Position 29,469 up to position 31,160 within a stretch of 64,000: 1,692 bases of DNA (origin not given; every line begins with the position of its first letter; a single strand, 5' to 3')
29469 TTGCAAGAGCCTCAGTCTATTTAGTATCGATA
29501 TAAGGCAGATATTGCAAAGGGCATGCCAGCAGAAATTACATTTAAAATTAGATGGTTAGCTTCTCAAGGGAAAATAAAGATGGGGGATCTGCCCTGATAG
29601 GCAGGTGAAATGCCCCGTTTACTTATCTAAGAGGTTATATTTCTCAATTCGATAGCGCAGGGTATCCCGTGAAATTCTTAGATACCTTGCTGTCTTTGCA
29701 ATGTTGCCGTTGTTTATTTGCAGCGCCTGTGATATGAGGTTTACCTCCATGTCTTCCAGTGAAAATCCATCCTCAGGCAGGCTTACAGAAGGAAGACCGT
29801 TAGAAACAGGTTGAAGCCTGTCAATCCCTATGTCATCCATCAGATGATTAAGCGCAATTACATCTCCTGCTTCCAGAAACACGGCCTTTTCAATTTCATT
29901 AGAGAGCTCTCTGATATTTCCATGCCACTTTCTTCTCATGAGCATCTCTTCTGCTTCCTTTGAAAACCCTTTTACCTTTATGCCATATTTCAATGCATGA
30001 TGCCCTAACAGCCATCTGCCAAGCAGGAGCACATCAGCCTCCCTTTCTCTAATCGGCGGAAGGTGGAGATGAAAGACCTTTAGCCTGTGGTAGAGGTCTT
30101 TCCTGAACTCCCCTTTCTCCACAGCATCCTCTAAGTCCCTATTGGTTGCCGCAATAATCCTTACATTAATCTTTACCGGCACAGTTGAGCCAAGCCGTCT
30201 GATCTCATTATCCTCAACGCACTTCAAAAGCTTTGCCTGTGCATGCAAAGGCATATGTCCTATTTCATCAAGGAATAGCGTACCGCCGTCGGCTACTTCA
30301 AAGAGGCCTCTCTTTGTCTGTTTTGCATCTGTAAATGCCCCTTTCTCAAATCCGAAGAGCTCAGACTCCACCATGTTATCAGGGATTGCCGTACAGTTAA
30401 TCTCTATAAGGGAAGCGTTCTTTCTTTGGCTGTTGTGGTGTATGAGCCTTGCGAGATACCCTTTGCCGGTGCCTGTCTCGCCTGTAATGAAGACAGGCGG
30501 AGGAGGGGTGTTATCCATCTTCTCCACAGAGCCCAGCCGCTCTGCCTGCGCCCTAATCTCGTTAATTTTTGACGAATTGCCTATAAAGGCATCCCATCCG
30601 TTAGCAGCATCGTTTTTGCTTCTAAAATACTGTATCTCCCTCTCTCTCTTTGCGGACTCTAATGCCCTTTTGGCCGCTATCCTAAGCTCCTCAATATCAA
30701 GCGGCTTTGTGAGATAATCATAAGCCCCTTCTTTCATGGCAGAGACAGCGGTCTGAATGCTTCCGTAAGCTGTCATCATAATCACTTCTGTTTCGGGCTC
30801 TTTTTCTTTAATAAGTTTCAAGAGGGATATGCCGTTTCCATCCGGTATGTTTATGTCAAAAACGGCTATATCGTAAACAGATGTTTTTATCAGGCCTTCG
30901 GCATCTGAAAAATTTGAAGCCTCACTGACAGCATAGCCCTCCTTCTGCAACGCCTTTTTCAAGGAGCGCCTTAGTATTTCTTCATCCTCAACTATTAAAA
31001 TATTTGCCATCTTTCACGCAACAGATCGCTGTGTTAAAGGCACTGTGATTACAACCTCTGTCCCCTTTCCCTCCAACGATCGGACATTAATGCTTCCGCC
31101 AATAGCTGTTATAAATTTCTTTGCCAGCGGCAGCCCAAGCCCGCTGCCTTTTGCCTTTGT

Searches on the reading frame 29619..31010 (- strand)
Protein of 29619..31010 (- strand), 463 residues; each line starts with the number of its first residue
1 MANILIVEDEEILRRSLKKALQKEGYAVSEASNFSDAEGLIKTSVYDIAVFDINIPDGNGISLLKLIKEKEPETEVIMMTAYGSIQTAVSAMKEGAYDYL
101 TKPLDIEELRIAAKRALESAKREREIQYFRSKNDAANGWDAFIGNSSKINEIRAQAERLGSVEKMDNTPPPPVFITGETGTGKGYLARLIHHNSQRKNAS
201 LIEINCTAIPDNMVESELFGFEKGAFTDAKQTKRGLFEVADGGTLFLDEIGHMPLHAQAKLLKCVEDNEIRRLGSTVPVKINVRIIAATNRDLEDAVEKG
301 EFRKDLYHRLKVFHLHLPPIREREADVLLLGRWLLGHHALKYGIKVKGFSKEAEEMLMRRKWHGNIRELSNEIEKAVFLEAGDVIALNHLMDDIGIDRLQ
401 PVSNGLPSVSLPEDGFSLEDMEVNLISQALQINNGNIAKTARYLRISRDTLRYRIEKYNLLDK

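Call 32: search_protein_families(library=pfam, proteins=[window:29619-31010:-], max_evalue=0.00001)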
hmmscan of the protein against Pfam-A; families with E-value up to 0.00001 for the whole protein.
window:29619-31010:- (463 aa): 7 families
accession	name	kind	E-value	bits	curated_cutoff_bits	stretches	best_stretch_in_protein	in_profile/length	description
PF00158.32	Sigma54_activat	-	4.6e-64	215.6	20.2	1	143-315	2-167/168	Sigma-54 interaction domain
PF00072.30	Response_reg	-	8.2e-31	106.9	30.2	1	4-112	1-109/111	Response regulator receiver domain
PF14532.12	Sigma54_activ_2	-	6.5e-20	72.2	25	1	143-319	1-137/138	Sigma-54 interaction domain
PF25601.1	AAA_lid_14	-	3.9e-18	65.5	27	1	321-394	1-74/87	AAA+ ATPase lid domain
PF02954.25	HTH_8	-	2.3e-14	53.3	22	1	417-458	1-42/42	Bacterial regulatory protein, Fis family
PF07728.20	AAA_5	-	1e-08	35.7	22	1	172-292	1-124/139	AAA domain (dynein-related subfamily)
PF00004.35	AAA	-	1e-06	29.6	21.2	1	174-294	2-115/131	ATPase family associated with various cellular activities (AAA)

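Call 82: find_encoding_contigs(protein=window:29619-31010:-, flank=3000, max_places=5)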
Protein window:29619-31010:- (463 aa): 1 contig read that carries it; 1 place shown.
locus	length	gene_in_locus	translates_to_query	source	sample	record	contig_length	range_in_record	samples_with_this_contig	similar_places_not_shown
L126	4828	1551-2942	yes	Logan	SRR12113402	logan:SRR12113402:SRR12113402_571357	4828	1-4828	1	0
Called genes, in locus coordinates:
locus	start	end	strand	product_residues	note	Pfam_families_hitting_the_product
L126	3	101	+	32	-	?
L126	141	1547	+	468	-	PF00512:HisKA, PF02518:HATPase_c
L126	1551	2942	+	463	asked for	PF00072:Response_reg, PF00158:Sigma54_activat, PF14532:Sigma54_activ_2, PF00004:AAA (weak), PF07728:AAA_5, PF25601:AAA_lid_14, PF02954:HTH_8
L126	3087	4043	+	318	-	PF12261:T_hemolysin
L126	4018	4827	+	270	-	?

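Call 87: search_protein_families(library=ncbifam, proteins=[window:29619-31010:-], max_evalue=1e-10)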
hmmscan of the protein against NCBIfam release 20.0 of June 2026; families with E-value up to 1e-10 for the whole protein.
window:29619-31010:- (463 aa): 73 families (the best 25 are shown)
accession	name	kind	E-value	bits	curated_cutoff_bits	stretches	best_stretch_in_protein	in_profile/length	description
NF008469.0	PRK11361.1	equivalog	1.2e-121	406.6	714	1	3-459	6-455/461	acetoacetate metabolism transcriptional regulator AtoC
TIGR01818.1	ntrC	equivalog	7.1e-112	374.5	558.6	1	4-394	1-381/463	nitrogen regulation protein NR(I)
TIGR02915.1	PEP_resp_reg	equivalog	1.1e-103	347.5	502.6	1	4-460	1-444/445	PEP-CTERM-box response regulator transcription factor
NF041946.1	LuxO_transreg_Vib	equivalog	1.7e-96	323.9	800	1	16-458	11-460/463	quorum-sensing sigma-54 dependent transcriptional regulator LuxO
NF049963.1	RespRegFlgRCampy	domain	1.4e-95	320.7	750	1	3-460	2-429/429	fla regulon two-component system response regulator FlgR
NF051870.1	NAssimRespRegNtrX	equivalog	2.4e-95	320.1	600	1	1-455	1-447/452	nitrogen assimilation response regulator NtrX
NF041552.1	TF_PrdR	equivalog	3.1e-95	319.7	795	1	93-459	221-577/577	sigma-54 dependent transcriptional regulator PrdR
NF008176.1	PRK10923.1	equivalog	8.1e-95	318.1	620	1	3-393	5-384/469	nitrogen regulation protein NR(I)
NF011695.0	PRK15115.1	equivalog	2.1e-93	313.5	763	1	2-448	7-426/445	two-component system response regulator GlrR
NF007689.0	PRK10365.1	equivalog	4.1e-91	306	760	1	3-454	7-438/441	sigma-54-dependent response regulator transcription factor ZraR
NF003451.0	PRK05022.1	equivalog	1.5e-89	301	476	1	116-452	167-502/512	nitric oxide reductase transcriptional regulator NorR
NF050807.1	TransRegFlbDCaul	equivalog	3e-84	283.5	750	1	172-459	143-439/454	sigma-54-dependent transcriptional regulator FlbD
TIGR01817.1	nifA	equivalog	6e-84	282.7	528.85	1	113-391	172-439/534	nif-specific transcriptional activator NifA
NF038308.1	RNA_repair_RtcR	equivalog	1.3e-82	278.4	650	1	118-458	156-516/530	RNA repair transcriptional activator RtcR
NF041906.1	V4R_TF_MobR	exception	1.4e-80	271.4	999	1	173-458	258-544/544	phenol degradation transcriptional regulator MobR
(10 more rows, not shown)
